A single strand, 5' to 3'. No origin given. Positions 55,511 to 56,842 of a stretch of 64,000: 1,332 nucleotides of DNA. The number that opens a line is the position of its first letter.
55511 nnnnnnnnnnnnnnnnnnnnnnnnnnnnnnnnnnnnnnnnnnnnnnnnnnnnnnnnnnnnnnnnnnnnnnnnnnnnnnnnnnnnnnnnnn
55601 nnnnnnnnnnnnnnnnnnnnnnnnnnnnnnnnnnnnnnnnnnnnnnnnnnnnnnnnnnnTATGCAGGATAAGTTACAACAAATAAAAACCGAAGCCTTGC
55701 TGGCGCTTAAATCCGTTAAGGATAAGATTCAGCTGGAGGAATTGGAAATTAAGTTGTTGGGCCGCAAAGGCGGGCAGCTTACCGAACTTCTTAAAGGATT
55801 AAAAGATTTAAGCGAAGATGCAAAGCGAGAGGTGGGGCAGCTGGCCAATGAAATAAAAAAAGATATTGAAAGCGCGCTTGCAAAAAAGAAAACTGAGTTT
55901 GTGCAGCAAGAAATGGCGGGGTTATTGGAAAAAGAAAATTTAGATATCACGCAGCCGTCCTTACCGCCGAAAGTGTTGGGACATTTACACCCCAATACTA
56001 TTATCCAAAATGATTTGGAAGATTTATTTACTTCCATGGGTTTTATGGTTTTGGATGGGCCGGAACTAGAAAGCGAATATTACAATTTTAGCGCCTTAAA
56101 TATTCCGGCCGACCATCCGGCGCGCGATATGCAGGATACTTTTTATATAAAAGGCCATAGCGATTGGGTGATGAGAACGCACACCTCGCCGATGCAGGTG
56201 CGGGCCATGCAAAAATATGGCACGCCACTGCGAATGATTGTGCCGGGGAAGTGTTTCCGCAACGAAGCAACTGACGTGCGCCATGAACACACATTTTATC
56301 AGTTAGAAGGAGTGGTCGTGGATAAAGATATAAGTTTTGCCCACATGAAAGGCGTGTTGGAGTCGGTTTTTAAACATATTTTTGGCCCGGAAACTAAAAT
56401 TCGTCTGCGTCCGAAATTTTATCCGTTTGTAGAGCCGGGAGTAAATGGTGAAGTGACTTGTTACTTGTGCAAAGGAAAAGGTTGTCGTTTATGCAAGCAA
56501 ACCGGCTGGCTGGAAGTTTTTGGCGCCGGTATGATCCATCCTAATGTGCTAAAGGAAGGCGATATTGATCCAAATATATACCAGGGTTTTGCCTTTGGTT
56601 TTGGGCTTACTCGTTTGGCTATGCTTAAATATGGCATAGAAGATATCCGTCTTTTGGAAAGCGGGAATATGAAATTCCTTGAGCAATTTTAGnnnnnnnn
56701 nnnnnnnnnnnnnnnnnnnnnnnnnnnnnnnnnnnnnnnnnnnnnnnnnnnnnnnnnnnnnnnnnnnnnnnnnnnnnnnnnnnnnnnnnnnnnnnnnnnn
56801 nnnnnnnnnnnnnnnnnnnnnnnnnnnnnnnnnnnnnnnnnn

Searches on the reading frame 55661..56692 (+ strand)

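Call 29: search_protein_families(library=pfam, proteins=[window:55661-56692:+], max_evalue=0.00001)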
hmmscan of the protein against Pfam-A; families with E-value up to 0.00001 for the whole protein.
window:55661-56692:+ (343 aa): 2 families
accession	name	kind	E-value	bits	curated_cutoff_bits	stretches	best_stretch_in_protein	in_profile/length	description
PF01409.25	tRNA-synt_2d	-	4e-91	305.3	19.8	1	102-343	9-246/246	tRNA synthetases class II core domain (F)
PF02912.23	Phe_tRNA-synt_N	-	2.4e-15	56.7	22.3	1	21-86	2-66/69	Aminoacyl tRNA synthetase class II, N-terminal domain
